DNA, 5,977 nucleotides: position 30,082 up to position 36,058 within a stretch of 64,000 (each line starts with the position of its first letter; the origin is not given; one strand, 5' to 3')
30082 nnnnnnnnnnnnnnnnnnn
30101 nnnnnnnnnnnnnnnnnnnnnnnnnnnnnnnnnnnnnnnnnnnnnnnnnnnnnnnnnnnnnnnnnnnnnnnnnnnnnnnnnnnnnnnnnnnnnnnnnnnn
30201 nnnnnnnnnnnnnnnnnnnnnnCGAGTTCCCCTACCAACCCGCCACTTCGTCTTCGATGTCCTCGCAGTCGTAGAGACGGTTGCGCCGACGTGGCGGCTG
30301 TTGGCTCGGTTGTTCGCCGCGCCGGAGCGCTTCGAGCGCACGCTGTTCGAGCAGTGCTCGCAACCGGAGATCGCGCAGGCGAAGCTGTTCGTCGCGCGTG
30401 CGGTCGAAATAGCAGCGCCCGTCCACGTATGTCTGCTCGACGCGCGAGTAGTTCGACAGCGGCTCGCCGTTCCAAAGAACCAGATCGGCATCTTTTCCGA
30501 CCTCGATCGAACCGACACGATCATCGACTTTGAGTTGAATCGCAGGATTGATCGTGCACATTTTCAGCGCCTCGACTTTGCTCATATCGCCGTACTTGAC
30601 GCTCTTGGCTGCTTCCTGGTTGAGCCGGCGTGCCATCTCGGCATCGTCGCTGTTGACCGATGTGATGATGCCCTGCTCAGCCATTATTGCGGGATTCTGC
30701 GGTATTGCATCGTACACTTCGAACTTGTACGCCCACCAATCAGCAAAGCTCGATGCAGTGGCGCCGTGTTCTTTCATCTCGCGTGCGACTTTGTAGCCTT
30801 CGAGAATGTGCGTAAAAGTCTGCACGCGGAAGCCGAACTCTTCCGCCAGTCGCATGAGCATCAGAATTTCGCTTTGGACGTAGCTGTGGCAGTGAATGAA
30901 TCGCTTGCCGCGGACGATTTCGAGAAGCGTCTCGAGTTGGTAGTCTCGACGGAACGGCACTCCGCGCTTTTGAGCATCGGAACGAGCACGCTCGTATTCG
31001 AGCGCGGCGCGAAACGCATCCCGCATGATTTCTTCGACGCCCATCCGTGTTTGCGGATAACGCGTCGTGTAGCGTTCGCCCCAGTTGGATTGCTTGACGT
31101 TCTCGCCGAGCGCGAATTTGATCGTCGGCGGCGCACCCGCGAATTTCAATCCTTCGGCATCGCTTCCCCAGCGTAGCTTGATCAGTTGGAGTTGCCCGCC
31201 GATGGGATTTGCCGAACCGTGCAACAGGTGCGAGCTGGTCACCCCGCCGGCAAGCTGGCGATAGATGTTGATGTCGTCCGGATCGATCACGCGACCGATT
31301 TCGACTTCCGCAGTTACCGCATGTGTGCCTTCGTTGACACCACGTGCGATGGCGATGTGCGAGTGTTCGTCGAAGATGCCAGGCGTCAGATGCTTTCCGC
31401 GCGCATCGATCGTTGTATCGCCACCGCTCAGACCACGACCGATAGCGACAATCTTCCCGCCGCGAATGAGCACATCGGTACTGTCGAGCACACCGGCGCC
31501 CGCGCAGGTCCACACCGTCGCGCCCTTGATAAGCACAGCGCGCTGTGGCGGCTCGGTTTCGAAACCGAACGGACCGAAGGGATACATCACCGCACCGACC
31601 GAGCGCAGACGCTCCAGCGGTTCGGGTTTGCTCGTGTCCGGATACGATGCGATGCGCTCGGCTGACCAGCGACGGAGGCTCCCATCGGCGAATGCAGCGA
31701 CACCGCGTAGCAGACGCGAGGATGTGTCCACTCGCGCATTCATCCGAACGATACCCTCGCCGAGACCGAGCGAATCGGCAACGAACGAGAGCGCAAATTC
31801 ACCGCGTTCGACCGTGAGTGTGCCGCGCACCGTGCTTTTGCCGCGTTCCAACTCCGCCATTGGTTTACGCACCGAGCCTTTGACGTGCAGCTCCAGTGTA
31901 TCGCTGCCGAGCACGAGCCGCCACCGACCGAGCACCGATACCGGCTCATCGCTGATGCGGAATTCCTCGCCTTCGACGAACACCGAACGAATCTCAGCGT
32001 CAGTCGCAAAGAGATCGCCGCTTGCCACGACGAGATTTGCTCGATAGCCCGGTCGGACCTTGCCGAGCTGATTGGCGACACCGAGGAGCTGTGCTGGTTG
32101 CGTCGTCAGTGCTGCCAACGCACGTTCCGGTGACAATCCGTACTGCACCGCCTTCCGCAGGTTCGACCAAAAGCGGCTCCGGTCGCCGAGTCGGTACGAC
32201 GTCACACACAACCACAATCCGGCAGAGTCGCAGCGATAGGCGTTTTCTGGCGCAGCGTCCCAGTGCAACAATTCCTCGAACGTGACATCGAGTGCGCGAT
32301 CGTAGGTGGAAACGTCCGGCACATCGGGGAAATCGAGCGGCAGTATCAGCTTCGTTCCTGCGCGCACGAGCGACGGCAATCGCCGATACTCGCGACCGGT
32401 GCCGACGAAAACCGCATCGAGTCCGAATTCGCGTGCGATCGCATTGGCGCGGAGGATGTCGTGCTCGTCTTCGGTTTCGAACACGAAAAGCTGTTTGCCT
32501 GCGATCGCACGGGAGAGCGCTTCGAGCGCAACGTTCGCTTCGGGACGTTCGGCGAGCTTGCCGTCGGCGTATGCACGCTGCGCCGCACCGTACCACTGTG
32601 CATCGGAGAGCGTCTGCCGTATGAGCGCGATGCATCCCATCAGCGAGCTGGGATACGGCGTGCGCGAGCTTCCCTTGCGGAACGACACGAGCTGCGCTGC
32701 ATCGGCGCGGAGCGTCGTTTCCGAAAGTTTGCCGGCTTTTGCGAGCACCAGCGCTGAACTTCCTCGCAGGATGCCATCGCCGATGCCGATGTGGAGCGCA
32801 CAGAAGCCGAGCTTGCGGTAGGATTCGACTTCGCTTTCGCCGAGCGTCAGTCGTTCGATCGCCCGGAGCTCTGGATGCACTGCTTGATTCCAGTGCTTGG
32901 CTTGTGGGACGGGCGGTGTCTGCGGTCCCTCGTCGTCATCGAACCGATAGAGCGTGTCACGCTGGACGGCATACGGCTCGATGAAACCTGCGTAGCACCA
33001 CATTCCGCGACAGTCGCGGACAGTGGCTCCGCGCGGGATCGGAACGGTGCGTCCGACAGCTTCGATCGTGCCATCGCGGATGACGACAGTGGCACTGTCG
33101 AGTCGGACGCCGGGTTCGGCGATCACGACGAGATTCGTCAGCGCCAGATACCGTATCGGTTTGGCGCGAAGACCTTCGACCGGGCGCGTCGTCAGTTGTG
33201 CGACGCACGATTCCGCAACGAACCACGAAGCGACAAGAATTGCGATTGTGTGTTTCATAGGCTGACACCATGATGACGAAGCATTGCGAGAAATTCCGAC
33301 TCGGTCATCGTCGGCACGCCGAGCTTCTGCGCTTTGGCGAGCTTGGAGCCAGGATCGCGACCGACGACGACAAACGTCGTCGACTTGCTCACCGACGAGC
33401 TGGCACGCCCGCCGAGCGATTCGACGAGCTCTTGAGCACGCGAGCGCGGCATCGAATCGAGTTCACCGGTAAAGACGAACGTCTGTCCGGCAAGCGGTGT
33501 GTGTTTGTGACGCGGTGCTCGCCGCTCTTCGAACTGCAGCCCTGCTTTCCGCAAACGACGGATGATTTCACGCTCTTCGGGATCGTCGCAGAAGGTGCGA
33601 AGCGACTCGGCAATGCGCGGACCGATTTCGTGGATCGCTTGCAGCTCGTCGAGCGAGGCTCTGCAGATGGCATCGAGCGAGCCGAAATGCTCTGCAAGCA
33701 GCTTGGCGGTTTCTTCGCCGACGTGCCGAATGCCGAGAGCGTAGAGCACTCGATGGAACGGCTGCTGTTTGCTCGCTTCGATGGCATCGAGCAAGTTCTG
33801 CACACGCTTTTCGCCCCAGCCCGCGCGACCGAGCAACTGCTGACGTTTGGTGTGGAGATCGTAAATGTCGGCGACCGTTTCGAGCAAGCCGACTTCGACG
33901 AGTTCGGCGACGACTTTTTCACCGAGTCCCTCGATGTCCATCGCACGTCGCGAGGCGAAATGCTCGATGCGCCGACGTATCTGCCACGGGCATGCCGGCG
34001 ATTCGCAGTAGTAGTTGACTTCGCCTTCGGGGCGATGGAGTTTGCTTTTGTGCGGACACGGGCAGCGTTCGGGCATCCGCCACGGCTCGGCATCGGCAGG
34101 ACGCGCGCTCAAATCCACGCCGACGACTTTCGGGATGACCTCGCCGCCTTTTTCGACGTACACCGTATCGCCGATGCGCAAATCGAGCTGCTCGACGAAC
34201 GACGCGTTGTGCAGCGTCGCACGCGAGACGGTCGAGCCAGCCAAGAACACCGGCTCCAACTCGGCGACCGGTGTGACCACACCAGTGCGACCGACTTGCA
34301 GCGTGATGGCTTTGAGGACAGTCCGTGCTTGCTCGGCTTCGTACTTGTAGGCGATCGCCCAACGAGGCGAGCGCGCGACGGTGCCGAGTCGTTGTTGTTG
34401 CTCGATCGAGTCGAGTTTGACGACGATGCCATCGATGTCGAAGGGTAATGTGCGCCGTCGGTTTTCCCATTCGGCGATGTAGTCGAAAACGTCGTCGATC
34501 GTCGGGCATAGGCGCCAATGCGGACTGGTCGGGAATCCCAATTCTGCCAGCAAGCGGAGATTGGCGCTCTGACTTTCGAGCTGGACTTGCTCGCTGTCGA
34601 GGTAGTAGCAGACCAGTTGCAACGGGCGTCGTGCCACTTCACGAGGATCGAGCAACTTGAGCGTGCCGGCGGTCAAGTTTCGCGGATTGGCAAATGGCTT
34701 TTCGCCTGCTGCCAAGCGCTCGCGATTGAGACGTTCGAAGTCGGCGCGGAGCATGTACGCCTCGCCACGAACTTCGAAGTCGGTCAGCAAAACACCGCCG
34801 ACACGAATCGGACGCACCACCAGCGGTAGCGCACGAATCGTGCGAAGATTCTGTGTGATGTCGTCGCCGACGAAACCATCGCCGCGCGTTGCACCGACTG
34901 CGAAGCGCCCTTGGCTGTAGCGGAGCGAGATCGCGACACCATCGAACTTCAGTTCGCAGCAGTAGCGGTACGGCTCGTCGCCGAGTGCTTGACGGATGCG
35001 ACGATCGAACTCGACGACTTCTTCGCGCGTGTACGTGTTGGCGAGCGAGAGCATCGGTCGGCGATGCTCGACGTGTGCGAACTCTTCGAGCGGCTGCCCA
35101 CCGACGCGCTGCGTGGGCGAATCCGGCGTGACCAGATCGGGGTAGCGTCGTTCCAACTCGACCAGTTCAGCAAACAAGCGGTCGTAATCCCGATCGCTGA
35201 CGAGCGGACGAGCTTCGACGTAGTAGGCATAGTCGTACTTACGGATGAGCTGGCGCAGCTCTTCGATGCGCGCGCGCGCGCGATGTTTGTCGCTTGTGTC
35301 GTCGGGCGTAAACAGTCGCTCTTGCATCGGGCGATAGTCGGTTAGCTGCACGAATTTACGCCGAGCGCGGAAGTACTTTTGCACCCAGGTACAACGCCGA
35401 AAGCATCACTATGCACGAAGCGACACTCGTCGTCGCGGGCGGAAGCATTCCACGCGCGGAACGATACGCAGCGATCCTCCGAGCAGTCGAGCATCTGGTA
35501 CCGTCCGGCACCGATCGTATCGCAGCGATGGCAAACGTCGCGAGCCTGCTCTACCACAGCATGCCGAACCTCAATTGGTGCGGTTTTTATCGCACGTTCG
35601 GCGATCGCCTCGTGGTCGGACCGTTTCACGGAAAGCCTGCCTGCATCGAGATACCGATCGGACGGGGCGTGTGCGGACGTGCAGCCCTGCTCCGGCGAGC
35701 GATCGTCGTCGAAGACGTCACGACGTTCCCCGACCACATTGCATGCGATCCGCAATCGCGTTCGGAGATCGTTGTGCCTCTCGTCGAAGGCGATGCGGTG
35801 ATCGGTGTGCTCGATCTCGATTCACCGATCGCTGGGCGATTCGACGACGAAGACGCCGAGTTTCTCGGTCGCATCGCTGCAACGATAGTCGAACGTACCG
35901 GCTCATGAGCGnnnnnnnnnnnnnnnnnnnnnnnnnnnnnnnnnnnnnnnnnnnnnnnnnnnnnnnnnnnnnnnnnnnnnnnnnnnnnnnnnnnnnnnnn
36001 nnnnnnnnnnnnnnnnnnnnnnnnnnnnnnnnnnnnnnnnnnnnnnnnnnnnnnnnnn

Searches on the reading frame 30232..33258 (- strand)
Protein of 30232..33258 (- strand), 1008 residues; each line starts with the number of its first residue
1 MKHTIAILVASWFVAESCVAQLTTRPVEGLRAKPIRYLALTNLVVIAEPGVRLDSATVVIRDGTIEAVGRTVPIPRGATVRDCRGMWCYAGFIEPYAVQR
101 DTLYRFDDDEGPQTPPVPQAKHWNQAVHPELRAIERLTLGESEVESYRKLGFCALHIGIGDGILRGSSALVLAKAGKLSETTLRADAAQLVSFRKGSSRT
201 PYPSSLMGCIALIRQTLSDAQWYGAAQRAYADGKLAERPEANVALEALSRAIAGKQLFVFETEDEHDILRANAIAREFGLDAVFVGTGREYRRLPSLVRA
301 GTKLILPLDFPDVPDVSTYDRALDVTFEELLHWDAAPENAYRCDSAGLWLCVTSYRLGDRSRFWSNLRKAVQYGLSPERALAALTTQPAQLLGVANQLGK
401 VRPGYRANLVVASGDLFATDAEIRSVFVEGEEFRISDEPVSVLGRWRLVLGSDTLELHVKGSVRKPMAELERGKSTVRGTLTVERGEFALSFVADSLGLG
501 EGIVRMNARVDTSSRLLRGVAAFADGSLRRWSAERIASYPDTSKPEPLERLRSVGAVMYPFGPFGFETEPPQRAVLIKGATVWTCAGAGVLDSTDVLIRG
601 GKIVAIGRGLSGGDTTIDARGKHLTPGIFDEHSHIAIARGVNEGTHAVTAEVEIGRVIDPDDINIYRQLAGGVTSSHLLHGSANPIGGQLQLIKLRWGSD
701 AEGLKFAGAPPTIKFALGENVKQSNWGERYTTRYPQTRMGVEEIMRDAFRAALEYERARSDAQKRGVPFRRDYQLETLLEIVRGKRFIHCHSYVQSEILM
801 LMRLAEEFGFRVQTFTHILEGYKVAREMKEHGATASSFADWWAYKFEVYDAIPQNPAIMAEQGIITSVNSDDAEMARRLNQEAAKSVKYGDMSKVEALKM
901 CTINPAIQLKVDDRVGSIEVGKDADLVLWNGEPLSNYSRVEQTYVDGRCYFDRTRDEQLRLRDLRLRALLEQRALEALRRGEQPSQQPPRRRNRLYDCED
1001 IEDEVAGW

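Call 59: search_protein_families(library=pfam, proteins=[window:30232-33258:-], max_evalue=0.001)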
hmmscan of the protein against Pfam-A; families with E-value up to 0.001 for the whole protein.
window:30232-33258:- (1008 aa): 2 families
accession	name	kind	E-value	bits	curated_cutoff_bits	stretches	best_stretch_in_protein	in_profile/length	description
PF01979.26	Amidohydro_1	-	1.8e-28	100.3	25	2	859-944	238-339/345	Amidohydrolase family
PF07969.17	Amidohydro_3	-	2.6e-24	87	29.7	2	895-949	410-470/472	Amidohydrolase family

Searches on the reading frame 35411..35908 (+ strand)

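Call 6: search_protein_families(library=pfam, proteins=[window:35411-35908:+], max_evalue=0.01)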
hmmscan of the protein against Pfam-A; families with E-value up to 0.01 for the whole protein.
window:35411-35908:+ (165 aa): 3 families
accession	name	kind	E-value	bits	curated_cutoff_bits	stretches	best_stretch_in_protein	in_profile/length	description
PF01590.32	GAF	-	3.2e-15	57.3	22.4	1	43-159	9-129/133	GAF domain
PF13185.12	GAF_2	-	1.5e-13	51.6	28.6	1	67-159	34-131/136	GAF domain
PF13492.12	GAF_3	-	8.4e-05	23.4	27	1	92-160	55-124/129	GAF domain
